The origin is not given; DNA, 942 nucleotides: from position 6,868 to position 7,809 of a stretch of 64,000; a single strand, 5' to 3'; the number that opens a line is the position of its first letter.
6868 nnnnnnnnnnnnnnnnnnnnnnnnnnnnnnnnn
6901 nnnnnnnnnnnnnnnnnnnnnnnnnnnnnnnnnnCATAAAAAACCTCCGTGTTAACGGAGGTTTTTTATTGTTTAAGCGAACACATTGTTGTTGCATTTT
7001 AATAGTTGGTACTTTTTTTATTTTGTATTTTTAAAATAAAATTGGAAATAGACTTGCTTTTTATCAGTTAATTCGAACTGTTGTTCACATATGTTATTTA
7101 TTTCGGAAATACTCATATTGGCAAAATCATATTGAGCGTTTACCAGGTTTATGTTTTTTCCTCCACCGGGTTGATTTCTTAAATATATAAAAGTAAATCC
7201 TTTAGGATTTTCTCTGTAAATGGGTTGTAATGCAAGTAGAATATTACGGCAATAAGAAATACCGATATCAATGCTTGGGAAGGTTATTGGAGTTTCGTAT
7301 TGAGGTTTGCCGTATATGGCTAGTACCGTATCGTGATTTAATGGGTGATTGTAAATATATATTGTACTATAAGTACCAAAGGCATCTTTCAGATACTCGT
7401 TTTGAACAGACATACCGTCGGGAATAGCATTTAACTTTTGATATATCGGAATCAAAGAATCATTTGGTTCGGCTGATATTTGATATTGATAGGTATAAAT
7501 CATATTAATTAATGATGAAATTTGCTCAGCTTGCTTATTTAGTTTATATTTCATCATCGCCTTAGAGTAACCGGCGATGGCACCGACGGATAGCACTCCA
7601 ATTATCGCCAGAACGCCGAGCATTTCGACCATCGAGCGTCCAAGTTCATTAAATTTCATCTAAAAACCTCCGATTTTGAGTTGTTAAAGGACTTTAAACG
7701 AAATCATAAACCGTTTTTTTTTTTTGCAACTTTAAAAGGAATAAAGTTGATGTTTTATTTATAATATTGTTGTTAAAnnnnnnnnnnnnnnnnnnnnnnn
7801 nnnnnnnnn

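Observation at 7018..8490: Dispersed six-member family of type IV pilin-like genes, each with its own near-identical promoter/leader module and a hypervariable C-terminal domain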

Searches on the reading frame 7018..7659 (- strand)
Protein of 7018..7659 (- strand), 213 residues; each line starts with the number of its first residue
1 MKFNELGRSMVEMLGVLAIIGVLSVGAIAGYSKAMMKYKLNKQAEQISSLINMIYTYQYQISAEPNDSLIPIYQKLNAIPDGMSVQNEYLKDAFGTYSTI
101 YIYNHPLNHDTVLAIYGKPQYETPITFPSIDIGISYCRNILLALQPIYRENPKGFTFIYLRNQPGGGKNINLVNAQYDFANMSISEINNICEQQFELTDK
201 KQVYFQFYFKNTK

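Call 5: search_protein_families(library=pfam, proteins=[window:7018-7659:-], max_evalue=1)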
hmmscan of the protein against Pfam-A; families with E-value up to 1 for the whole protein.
window:7018-7659:- (213 aa): 2 families
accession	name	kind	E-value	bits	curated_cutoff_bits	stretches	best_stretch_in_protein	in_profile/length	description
PF07963.17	N_methyl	-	0.027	14.5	21.2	1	9-28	8-27/27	Prokaryotic N-terminal methylation motif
PF14070.11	YjfB_motility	-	0.2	12.2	27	1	34-66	20-49/57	Putative motility protein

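Call 6: search_protein_families(library=ncbifam, proteins=[window:7018-7659:-], max_evalue=1)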
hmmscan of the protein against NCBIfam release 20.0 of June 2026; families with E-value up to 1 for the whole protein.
window:7018-7659:- (213 aa): 5 families
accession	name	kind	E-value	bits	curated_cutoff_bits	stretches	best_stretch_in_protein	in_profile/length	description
TIGR01710.1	typeII_sec_gspG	equivalog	0.0078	16.3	88.85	1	8-111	3-109/134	type II secretion system major pseudopilin GspG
TIGR01708.2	typeII_sec_gspH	equivalog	0.015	15.3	80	1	8-53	4-49/169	type II secretion system minor pseudopilin GspH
NF047827.1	T3SSXpsH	equivalog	0.017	14.9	160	1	7-54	2-49/145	type II secretion system protein XpsH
NF007800.0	PRK10506.1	equivalog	0.034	14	158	1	5-53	8-56/163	prepilin peptidase-dependent protein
TIGR02596.1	TIGR02596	subfamily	0.12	12.5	70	1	10-50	3-43/196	Verru_Chthon cassette protein D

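Call 14: find_homologous_proteins(query=A2, max_evalue=0.001)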
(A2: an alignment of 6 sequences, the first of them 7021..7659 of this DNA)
Query A2 (6 sequences) (213 aa, profile of the alignment): 7995 proteins with E <= 0.001 among 8000 candidates; the best 120 are listed.
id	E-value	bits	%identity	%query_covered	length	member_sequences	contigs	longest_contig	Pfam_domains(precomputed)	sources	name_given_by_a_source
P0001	1.3e-103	364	40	89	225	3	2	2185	-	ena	-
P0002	3.7e-95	336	34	95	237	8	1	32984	-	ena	-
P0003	9.8e-94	332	53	52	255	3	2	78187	-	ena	-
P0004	4.5e-88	313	48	45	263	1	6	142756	-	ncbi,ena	-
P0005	3.5e-81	291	44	91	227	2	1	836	-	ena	-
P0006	8.9e-76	273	52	45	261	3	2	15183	-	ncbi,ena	-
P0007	4.5e-72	261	57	97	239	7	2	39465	-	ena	-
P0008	1.0e-71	260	55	45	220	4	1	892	-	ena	-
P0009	1.7e-71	259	45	68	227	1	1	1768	-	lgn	-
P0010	2.4e-71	258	57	45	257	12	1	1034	-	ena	-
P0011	1.9e-70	255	48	71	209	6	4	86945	-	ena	-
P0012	1.3e-69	253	54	45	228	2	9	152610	-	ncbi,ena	-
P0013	4.9e-69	251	37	95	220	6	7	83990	-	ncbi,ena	-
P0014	2.2e-68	249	46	63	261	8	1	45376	-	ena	-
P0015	3.6e-68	248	53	45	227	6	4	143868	-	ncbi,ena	-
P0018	1.2e-65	240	37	98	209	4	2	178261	-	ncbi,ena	-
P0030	1.6e-63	233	35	94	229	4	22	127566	-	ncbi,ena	-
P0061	5.0e-59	218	41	96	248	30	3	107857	-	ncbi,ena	-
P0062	5.7e-59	218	65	45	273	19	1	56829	-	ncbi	-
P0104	1.1e-57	214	49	65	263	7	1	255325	-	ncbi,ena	-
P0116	4.4e-57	212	52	47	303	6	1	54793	-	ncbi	-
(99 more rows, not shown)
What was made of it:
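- At least 7,995 clusters at 90% identity (capped; call 14).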

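Call 16: list_cluster_members(proteins=[P0004, P0012, P0030, P0062, P0116, P0018, P0061, P0104])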
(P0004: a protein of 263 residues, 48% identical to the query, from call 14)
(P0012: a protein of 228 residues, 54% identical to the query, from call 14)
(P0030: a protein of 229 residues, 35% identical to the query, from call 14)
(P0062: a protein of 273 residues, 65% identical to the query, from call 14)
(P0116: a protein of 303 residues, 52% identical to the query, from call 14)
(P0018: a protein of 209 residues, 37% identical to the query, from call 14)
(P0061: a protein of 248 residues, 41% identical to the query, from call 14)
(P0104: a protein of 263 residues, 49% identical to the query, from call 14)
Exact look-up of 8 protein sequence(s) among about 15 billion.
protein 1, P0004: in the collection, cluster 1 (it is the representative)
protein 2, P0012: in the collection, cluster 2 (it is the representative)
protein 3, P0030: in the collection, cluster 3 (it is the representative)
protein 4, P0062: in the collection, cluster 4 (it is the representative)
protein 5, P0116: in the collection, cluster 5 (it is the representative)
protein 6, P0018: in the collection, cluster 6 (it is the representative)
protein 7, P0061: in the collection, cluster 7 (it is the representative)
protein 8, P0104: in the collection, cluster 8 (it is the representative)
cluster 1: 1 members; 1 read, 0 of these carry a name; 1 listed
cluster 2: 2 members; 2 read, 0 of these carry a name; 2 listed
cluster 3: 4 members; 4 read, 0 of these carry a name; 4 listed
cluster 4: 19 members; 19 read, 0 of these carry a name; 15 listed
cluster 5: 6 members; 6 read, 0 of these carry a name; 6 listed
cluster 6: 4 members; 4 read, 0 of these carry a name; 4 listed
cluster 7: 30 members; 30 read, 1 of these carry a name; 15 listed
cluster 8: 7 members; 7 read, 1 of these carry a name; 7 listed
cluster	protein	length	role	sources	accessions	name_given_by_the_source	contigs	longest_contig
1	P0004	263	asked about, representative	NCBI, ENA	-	-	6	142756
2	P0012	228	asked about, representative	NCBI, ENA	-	-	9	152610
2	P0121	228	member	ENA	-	-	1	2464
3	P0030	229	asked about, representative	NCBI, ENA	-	-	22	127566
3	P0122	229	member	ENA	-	-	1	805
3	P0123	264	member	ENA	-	-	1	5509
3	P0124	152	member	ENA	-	-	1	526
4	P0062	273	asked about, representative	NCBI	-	-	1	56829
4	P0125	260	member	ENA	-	-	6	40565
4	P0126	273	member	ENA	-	-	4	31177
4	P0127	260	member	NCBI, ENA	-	-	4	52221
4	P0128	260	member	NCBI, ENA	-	-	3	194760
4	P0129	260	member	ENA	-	-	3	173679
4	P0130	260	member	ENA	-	-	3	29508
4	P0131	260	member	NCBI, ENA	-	-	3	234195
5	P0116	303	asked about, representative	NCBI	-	-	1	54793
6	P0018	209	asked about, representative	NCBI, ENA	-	-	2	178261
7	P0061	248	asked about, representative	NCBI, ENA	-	-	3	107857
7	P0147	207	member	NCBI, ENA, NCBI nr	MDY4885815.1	MAG: type II secretion system protein [Alphaproteobacteria bacterium] | type II secretion system protein [Alphaproteobacteria bacterium]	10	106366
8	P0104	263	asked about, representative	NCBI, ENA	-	-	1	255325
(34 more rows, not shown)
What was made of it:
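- The NCBI name for MDY4885815.1 (call 16), and weak sub-threshold hits to GspG/GspH models (call 6).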

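Call 19: find_related_loci(query=A2, collection=genome_contigs, flank=10000)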
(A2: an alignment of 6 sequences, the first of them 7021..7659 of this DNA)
Query A2 (213 aa) in genome_contigs; peptide patterns used: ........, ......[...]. (x = any residue, [..] = any of these).
592 stretches matched a pattern (row limit reached: there are more); 563 encode a relative of the query (tblastn E <= 1e-3); the best 80 are kept; 78 distinct loci.
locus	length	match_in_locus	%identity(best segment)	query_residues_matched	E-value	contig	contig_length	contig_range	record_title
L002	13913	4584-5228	65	5-213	9e-90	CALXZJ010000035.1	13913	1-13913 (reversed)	MAG: uncultured Alphaproteobacteria bacterium isolate BRZ_EQ__bin53 genome assembly, contig: BRZ_EQ__NODE_6561_length_13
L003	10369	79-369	67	1-95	2e-32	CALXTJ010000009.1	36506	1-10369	MAG: uncultured Alphaproteobacteria bacterium isolate BRZ_KS__bin114 genome assembly, contig: BRZ_KS__NODE_1711_length_3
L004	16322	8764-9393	40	6-210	1e-32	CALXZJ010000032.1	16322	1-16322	MAG: uncultured Alphaproteobacteria bacterium isolate BRZ_EQ__bin53 genome assembly, contig: BRZ_EQ__NODE_5422_length_16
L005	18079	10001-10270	67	5-94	6e-31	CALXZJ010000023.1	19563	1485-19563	MAG: uncultured Alphaproteobacteria bacterium isolate BRZ_EQ__bin53 genome assembly, contig: BRZ_EQ__NODE_4348_length_19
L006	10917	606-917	61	2-96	5e-30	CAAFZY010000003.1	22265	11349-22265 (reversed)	MAG TPA_asm: Alphaproteobacteria bacterium, isolate HGM16767, WGS project CAAFZY010000000 data, contig: SRS475987_54_k11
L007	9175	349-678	56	6-113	6e-30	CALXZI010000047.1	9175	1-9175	MAG: uncultured Alphaproteobacteria bacterium isolate BRZ_RN__bin68 genome assembly, contig: BRZ_RN__NODE_9466_length_91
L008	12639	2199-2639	42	7-158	1e-29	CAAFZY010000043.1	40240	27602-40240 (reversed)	MAG TPA_asm: Alphaproteobacteria bacterium, isolate HGM16767, WGS project CAAFZY010000000 data, contig: SRS475987_54_k11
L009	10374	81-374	61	5-100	9e-30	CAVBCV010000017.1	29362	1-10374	Lachnospiraceae bacterium isolate H07603-L1_cleanbin_000017 genome assembly, contig: Spades_H07603-L1_contig_907, whole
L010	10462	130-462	56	7-115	1e-29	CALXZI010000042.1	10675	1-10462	MAG: uncultured Alphaproteobacteria bacterium isolate BRZ_RN__bin68 genome assembly, contig: BRZ_RN__NODE_7724_length_10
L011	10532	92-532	43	7-158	2e-29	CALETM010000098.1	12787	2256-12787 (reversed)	MAG TPA_asm: uncultured Alphaproteobacteria bacterium isolate ERR2619727_bin.69_CONCOCT_v1.1_MAG genome assembly, contig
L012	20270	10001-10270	64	7-94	3e-29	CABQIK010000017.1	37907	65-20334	MAG TPA_asm: uncultured Alphaproteobacteria bacterium isolate MGYG-HGUT-00610 genome assembly, contig: GUT_GENOME018669_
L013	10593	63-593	40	5-199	4e-29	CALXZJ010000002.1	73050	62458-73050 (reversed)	MAG: uncultured Alphaproteobacteria bacterium isolate BRZ_EQ__bin53 genome assembly, contig: BRZ_EQ__NODE_831_length_730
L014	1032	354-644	65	7-101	5e-30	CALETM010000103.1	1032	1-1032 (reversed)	MAG TPA_asm: uncultured Alphaproteobacteria bacterium isolate ERR2619727_bin.69_CONCOCT_v1.1_MAG genome assembly, contig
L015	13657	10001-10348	54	1-105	6e-29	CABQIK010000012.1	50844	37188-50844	MAG TPA_asm: uncultured Alphaproteobacteria bacterium isolate MGYG-HGUT-00610 genome assembly, contig: GUT_GENOME018669_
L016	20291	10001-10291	58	7-105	2e-28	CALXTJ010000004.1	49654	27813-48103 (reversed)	MAG: uncultured Alphaproteobacteria bacterium isolate BRZ_KS__bin114 genome assembly, contig: BRZ_KS__NODE_1006_length_4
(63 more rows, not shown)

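Call 78: search_protein_families(library=pfam, proteins=[L008:2812-3783:-, L008:3795-8090:-, L008:8041-12153:-, L008:12166-12639:-, L008:647-1924:+, L008:204-647:+], max_evalue=0.01)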
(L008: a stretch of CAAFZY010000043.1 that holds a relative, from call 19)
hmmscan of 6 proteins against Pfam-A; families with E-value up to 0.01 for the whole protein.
L008:2812-3783:- (323 aa): 5 families
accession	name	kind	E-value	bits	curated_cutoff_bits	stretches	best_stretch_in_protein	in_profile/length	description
PF00437.27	T2SSE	-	2.6e-22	79.5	24.9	1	165-277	143-251/370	Type II/IV secretion system protein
PF01580.24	FtsK_SpoIIIE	-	4.7e-05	23.4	24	1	162-185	36-60/221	FtsK/SpoIIIE family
PF13191.12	AAA_16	-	0.0017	19.3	32.6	1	161-204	19-69/167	AAA ATPase domain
PF12775.13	AAA_7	-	0.0058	16.6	25.8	0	159-192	28-61/181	P-loop containing dynein motor region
PF02367.23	TsaE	-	0.0073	16.7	26.6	0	155-194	12-51/128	Threonylcarbamoyl adenosine biosynthesis protein TsaE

L008:3795-8090:- (1431 aa): 5 families
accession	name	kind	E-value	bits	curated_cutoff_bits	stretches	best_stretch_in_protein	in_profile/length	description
PF21785.3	Bflower_2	-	4.4e-54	181.5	38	7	774-853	22-98/112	5-fold beta-flower protein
PF03743.19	TrbI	-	1.7e-31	110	35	1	1121-1317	2-187/188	Bacterial conjugation TrbI-like protein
PF21784.3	Bflower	-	1.5e-09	38.7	25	1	810-864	7-60/116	4-fold beta flower protein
PF12396.14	DUF3659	-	1.7e-06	28.2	24.8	0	112-164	7-55/61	Protein of unknown function (DUF3659)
PF06019.16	Phage_30_8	-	0.0088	16.4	25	0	205-291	28-115/124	Phage GP30.8 protein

L008:8041-12153:- (1370 aa): 5 families
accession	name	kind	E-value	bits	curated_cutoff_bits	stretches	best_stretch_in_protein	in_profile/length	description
PF21785.3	Bflower_2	-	2.3e-84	279.1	38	12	438-527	10-95/112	5-fold beta-flower protein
PF12396.14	DUF3659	-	1.2e-48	163.2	24.8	5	377-422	14-55/61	Protein of unknown function (DUF3659)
PF21784.3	Bflower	-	8.8e-42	142.6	25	4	637-698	2-61/116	4-fold beta flower protein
PF05593.20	RHS_repeat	-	4.7e-07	30.5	22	0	501-551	1-38/38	RHS Repeat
PF15780.11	ASH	-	0.0043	17.6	27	0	90-165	12-84/98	Abnormal spindle-like microcephaly-assoc'd, ASPM-SPD-2-Hydin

L008:12166-12639:- (157 aa): 1 family
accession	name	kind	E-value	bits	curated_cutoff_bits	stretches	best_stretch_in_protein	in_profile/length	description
PF05036.18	SPOR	-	0.0002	22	21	1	80-155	10-76/76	SPOR domain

L008:647-1924:+ (425 aa): 0 families

L008:204-647:+ (147 aa): 0 families
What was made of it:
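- The only T2SSE-family hit is a VirB11 that sits with VirB10/TrbI, which is a type IV secretion system (call 78).
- Tried and rejected: The VirB11 sits beside VirB10/TrbI, which is a type IV secretion system and unrelated (call 78).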

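Call 91: predict_structure(alignment_id=A4)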
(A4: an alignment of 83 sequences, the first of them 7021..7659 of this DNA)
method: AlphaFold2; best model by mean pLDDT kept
length: 213 residues; sequences in the alignment: 83
mean_pLDDT: 83.6   pTM: 0.78
mean pLDDT of the five models: 83.6, 82.0, 81.0, 78.0, 76.3
residues with pLDDT >= 90: 100; 70-90: 76; 50-70: 33; < 50: 4
segments of 3 or more residues with pLDDT < 50: 1-4
pLDDT, mean of each block of 10 residues (from residue 1): 50 68 65 85 94 90 86 93 93 93 75 88 86 93 92 88 74 83 93 81 89 66
secondary structure, 60 per line:
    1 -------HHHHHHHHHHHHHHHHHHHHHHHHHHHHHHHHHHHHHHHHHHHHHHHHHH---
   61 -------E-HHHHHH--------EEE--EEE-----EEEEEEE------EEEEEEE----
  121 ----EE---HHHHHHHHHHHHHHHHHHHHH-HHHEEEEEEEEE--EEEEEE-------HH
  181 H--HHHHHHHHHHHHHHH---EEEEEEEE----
elements in order: H8-57 H70-75 E84-86 E89-91 E97-103 E110-116 H130-150 E155-163 E166-171 H184-198 E202-209
